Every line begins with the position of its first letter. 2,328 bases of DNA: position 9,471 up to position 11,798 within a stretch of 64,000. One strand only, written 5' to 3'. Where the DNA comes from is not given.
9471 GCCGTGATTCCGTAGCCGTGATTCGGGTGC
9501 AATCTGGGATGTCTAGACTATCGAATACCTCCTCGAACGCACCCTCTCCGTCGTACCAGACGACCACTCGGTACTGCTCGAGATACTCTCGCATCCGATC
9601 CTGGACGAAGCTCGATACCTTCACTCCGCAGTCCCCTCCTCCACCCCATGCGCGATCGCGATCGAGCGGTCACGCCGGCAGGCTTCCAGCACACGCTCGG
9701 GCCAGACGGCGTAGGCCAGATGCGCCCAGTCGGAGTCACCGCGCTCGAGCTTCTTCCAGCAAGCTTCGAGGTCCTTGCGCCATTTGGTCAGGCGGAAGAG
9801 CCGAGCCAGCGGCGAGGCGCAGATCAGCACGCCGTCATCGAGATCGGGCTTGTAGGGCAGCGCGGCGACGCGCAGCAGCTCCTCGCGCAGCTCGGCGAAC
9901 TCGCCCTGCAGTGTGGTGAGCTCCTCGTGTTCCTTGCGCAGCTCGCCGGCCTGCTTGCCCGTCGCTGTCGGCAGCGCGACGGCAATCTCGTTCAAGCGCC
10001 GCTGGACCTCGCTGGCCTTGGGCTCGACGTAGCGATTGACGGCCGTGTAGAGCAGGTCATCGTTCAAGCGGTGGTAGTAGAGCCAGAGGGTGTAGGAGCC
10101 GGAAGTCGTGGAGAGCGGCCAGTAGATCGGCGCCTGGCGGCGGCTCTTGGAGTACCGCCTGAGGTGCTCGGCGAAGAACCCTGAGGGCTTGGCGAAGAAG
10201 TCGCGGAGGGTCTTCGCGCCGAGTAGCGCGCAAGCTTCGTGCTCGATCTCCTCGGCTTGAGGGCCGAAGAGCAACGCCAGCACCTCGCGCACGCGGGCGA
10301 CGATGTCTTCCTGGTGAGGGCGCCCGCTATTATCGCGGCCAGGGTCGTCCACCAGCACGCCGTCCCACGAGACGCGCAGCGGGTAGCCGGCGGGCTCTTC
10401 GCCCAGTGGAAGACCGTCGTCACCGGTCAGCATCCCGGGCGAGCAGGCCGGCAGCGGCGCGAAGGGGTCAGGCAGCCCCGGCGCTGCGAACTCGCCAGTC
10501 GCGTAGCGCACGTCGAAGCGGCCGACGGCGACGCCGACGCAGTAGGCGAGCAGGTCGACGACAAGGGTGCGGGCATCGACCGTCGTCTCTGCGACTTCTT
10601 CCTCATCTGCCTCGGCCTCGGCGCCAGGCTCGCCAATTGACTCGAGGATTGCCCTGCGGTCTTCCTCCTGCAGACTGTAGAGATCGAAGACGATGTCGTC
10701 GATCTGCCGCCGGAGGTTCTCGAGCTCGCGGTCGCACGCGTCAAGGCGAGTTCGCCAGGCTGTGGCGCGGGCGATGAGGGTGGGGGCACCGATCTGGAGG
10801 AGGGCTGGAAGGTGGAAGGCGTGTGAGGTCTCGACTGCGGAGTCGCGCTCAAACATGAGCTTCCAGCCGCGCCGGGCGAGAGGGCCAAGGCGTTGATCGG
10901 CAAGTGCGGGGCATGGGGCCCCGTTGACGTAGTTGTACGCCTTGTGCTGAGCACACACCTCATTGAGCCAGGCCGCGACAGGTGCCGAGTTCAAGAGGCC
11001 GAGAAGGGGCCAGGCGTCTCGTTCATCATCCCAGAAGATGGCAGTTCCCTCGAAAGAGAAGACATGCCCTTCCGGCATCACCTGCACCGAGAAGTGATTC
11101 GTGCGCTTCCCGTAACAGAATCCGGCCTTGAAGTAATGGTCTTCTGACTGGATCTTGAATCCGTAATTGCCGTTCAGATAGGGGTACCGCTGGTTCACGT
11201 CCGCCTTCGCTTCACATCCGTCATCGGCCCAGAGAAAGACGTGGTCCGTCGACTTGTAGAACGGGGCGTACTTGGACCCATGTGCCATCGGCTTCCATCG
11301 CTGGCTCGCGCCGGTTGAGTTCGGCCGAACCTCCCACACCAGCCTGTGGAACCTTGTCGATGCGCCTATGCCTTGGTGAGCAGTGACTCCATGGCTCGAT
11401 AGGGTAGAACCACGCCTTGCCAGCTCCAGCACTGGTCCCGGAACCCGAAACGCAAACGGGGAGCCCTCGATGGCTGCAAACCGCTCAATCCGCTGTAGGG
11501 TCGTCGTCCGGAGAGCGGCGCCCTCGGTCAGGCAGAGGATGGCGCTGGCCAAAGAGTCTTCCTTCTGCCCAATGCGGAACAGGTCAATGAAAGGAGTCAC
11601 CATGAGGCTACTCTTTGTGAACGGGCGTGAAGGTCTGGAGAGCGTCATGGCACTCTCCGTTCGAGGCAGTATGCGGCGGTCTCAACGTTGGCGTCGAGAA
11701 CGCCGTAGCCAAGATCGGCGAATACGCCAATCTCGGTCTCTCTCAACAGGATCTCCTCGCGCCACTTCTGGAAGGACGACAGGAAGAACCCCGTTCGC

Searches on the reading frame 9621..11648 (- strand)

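Call 5: search_protein_families(library=padloc, proteins=[window:9621-11648:-], max_evalue=0.1)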
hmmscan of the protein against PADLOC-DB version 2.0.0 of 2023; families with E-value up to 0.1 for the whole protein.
window:9621-11648:- (675 aa): 15 families
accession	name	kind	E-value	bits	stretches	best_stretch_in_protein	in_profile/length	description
PDLC02527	PglX|PglXI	-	2.6e-144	480.7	1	20-671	668-1289/1332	PglX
PDLC02532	PglX|PglXI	-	3e-128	427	1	52-671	31-623/682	PglX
PDLC02521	PglX|PglXI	-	2.2e-46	156.4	1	51-609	626-1158/1174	PglX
PDLC03600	REase_MTase_IIG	-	4.5e-42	142.1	2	53-380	642-971/1205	Type IIG restriction enzyme-methyltransferase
PDLC02516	PglX|PglXI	-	1.3e-31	108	2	54-380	31-368/593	PglX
PDLC02523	PglX|PglXI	-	1.8e-27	93.6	2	479-668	1050-1251/1428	PglX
PDLC02531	PglX|PglXI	-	5.8e-17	59.8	1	445-610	172-340/359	PglX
PDLC02518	PglX|PglXI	-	3.9e-16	56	3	27-285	636-892/1412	PglX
PDLC02641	DrmMI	-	5.7e-11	39.1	2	446-614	980-1153/1161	DrmMI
PDLC02524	PglX|PglXI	-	5.8e-09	32.9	1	57-250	442-642/722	PglX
PDLC02539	PglX|PglXI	-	6.3e-09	32.7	2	316-362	378-428/706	PglX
PDLC02519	PglX|PglXI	-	2.4e-06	23.5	1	85-222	670-809/1241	PglX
PDLC02517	PglX|PglXI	-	2.9e-06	24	1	446-609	515-681/707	PglX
PDLC03347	MTase_II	-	0.0001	19.2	1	125-222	302-396/488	Type II methyltransferase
PDLC03348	MTase_II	-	0.028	10.9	1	295-343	667-717/727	Type II methyltransferase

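Call 6: search_protein_families(library=ncbifam, proteins=[window:9621-11648:-], max_evalue=0.1)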
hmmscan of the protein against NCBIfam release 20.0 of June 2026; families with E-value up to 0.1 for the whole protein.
window:9621-11648:- (675 aa): 3 families
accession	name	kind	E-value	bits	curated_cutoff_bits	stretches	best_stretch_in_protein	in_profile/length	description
NF033452.1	BREX_1_MTaseX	exception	6.1e-80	269.5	500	1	53-615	659-1208/1210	BREX-1 system adenine-specific DNA-methyltransferase PglX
NF033455.1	BREX_6_MTaseX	exception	2.6e-30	104.7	900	2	478-668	1049-1252/1319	BREX-6 system adenine-specific DNA-methyltransferase PglX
NF033454.1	BREX_5_MTaseX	exception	4.7e-21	74.1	900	3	27-286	626-884/1404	BREX-5 system adenine-specific DNA-methyltransferase PglX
